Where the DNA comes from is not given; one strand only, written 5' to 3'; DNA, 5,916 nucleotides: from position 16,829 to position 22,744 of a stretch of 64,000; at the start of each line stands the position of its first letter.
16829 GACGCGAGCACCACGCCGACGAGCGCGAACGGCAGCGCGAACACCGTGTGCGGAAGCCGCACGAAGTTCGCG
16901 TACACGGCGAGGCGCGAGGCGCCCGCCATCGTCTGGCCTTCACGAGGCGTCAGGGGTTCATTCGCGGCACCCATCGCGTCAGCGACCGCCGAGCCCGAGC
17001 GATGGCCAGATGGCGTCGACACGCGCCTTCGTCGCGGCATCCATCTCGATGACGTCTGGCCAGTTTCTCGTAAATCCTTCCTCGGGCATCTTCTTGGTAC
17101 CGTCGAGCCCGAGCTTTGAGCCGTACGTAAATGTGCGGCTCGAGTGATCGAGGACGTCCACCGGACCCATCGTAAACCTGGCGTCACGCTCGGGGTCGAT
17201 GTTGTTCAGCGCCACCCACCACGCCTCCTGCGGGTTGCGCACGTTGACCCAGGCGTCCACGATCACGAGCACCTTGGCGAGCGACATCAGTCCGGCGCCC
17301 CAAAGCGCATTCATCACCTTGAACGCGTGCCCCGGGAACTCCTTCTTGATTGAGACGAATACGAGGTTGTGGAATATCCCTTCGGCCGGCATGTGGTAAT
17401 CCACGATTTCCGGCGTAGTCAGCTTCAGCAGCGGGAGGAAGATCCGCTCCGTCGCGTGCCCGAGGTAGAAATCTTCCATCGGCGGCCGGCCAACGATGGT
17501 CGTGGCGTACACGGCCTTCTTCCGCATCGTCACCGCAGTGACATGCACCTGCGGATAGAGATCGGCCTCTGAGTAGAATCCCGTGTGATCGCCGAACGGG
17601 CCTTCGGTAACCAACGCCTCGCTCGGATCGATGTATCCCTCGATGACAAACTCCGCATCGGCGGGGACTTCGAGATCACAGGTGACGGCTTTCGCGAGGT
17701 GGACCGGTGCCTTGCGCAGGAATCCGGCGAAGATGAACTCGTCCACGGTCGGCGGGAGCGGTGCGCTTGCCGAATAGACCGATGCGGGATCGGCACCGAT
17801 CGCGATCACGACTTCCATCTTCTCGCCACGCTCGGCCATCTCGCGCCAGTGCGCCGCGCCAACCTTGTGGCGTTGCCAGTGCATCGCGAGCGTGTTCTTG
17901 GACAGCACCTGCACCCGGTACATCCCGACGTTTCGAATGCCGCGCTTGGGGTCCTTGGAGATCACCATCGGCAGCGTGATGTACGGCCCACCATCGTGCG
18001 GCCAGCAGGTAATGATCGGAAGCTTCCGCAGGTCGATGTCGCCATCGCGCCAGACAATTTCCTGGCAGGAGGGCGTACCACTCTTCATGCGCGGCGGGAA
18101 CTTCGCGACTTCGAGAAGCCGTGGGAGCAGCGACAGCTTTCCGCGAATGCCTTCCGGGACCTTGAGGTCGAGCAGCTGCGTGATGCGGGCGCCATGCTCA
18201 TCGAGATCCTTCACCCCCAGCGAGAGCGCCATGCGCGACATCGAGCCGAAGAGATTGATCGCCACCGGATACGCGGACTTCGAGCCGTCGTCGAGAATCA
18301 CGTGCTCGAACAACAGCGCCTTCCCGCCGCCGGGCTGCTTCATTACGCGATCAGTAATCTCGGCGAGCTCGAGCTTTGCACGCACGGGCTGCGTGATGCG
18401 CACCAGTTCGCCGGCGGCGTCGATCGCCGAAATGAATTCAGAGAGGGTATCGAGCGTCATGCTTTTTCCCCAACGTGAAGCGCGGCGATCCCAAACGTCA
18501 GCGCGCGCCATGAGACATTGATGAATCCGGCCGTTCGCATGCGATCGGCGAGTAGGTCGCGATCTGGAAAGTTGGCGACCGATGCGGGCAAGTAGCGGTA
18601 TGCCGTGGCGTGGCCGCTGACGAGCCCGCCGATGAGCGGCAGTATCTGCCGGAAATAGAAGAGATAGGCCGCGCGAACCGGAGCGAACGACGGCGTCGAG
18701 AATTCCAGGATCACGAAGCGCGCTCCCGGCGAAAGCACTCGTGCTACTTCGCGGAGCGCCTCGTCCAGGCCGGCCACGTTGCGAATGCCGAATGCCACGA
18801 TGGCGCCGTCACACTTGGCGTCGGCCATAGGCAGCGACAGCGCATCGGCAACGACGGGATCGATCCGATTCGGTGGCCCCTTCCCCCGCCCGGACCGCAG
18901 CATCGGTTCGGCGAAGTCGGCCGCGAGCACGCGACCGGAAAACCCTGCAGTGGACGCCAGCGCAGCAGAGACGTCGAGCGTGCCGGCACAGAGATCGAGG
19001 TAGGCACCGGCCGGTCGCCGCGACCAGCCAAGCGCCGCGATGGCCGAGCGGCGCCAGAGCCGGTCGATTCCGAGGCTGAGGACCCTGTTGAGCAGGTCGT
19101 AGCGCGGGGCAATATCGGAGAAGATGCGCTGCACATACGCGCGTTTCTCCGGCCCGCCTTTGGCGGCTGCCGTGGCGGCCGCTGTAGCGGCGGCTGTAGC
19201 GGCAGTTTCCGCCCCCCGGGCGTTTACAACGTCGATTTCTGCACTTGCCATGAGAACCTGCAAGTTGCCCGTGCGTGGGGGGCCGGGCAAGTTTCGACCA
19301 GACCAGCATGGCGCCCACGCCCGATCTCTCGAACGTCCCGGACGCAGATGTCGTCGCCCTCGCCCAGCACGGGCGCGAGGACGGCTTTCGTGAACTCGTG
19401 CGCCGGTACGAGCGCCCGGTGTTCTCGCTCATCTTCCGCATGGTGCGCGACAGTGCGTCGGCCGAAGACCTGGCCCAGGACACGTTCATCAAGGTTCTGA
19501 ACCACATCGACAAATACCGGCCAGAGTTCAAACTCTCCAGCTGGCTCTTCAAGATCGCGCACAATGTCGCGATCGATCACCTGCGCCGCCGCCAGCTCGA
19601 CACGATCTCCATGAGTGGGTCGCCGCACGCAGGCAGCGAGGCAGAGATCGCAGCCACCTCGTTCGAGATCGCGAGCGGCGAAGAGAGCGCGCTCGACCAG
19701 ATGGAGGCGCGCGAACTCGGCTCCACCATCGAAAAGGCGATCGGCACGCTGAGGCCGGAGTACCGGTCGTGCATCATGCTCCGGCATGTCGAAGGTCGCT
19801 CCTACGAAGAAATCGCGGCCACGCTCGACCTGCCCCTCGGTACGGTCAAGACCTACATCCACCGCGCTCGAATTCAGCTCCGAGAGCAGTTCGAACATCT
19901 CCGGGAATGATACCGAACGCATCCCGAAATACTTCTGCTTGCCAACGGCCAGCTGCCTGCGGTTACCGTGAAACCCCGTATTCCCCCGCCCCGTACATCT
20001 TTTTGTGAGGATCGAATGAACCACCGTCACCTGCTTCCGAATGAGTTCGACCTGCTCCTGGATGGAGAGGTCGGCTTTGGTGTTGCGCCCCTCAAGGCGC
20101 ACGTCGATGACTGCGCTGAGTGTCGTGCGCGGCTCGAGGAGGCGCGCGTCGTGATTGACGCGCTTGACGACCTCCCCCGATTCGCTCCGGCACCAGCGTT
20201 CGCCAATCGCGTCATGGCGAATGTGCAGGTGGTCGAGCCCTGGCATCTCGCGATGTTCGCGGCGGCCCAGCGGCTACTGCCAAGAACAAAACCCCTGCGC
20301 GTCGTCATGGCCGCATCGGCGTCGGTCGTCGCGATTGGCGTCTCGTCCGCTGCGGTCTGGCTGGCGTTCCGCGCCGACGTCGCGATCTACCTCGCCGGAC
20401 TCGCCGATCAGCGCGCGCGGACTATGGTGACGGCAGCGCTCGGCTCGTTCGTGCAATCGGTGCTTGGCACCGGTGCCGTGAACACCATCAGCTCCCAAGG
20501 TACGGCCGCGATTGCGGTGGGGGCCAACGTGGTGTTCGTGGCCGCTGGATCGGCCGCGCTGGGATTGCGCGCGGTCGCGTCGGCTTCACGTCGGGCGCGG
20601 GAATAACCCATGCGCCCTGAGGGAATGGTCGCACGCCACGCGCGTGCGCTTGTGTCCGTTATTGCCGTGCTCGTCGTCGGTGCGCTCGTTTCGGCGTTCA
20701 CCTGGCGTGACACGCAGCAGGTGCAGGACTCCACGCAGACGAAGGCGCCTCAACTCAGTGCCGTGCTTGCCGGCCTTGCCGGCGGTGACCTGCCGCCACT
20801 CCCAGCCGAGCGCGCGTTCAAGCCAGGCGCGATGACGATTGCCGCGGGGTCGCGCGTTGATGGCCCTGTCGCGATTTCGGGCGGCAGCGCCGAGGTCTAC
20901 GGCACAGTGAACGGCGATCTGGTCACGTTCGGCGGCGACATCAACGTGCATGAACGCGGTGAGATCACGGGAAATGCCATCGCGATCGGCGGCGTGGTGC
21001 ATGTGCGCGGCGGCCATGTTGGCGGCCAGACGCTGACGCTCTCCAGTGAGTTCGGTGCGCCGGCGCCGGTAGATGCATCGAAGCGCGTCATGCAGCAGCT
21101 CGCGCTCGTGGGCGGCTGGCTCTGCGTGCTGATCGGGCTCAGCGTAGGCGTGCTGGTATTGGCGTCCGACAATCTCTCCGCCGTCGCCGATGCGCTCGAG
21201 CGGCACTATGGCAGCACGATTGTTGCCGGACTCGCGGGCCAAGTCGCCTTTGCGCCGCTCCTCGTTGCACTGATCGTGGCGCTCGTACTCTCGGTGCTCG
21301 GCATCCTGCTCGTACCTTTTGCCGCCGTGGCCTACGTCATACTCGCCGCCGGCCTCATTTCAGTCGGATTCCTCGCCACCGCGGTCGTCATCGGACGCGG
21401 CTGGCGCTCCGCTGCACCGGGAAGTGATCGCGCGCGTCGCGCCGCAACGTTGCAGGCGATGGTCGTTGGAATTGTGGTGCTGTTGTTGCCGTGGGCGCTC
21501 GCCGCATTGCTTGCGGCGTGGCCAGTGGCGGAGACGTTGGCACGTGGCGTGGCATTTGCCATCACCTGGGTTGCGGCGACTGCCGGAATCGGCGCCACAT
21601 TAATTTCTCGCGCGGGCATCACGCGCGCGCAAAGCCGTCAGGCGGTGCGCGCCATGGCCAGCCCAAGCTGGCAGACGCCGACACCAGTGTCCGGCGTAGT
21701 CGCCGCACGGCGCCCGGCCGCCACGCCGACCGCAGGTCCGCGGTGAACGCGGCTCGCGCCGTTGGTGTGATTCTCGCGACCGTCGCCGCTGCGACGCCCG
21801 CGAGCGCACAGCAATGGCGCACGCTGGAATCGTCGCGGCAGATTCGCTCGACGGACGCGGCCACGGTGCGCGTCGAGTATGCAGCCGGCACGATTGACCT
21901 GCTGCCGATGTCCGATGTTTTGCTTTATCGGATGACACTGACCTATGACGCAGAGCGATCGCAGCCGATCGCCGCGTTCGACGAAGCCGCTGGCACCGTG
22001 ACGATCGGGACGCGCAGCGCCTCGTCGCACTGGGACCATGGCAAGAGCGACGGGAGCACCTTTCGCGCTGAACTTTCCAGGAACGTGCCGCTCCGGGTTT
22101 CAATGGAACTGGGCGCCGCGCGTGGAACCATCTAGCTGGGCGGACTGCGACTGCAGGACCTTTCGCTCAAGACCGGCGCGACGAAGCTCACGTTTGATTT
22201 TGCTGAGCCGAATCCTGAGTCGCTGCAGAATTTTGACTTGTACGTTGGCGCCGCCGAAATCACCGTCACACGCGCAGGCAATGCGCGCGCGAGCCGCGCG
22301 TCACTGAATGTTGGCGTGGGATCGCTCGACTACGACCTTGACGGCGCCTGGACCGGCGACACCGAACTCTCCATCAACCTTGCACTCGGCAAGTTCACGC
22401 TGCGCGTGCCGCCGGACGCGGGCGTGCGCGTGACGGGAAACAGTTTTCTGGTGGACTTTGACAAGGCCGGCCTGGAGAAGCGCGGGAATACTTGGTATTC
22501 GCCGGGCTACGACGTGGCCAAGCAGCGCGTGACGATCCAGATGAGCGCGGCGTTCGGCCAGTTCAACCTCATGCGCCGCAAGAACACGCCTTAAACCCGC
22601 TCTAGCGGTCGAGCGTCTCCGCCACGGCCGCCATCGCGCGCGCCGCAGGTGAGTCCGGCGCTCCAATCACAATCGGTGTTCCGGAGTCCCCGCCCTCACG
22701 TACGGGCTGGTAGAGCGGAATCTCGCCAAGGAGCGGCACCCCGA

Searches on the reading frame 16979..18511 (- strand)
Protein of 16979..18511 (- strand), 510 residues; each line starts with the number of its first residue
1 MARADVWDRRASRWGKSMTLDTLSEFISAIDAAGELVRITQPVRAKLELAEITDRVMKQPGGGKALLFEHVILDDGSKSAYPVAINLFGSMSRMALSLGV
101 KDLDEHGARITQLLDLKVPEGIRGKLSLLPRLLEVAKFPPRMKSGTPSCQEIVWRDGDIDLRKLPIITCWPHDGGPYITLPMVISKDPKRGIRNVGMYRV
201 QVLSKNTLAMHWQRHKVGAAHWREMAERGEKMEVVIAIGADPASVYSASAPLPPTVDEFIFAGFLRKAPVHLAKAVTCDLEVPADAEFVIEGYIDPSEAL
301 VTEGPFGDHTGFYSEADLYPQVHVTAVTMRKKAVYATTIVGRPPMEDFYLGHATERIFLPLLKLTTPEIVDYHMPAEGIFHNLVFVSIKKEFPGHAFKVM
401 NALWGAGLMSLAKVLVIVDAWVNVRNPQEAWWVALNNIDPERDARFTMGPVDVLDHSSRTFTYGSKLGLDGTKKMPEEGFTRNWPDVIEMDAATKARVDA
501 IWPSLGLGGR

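Call 74: search_protein_families(library=pfam, proteins=[window:16979-18511:-], max_evalue=0.00001)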
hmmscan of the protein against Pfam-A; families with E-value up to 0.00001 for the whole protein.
window:16979-18511:- (510 aa): 3 families
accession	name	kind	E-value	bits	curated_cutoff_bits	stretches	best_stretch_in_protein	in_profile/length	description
PF01977.22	UbiD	-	2.6e-81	272.1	23.3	1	143-343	4-206/206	3-octaprenyl-4-hydroxybenzoate carboxy-lyase Rift-related domain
PF20696.2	UbiD_C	-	3.9e-40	137.2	24.2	1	349-470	2-126/127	3-octaprenyl-4-hydroxybenzoate carboxy-lyase C-terminal domain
PF20695.2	UbiD_N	-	1.6e-21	76.6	24.3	1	27-107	1-75/78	3-octaprenyl-4-hydroxybenzoate carboxy-lyase N-terminal domain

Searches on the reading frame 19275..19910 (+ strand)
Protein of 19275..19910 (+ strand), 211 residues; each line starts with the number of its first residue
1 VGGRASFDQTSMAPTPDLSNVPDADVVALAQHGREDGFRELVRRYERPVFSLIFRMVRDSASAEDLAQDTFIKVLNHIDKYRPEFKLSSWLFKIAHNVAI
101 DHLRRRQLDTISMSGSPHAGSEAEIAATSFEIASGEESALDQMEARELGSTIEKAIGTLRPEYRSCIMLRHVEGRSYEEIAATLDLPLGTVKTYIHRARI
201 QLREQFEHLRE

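Call 74: search_protein_families(library=pfam, proteins=[window:19275-19910:+], max_evalue=0.00001)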
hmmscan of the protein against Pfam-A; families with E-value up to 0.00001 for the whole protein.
window:19275-19910:+ (211 aa): 3 families
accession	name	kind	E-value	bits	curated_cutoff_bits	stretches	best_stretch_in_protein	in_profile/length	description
PF04542.20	Sigma70_r2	-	4.5e-22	78.1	24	1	41-107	1-69/71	Sigma-70 region 2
PF08281.18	Sigma70_r4_2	-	4.2e-17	62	25.7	1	152-202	4-54/54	Sigma-70, region 4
PF04545.22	Sigma70_r4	-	3.8e-11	42.8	24.1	1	155-204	1-50/50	Sigma-70, region 4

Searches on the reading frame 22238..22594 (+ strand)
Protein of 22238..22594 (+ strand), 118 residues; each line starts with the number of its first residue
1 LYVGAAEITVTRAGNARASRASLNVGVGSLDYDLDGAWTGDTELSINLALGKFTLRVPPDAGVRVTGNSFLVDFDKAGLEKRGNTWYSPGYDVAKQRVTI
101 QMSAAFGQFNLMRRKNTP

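Call 74: search_protein_families(library=pfam, proteins=[window:22238-22594:+], max_evalue=0.00001)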
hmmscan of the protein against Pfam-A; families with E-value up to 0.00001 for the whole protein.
window:22238-22594:+ (118 aa): 1 family
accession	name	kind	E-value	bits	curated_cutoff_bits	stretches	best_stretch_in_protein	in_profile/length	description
PF09922.15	LiaF-like_C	-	3.4e-06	27.4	29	1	21-109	17-112/114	Cell wall-active antibiotics response LiaF, C-terminal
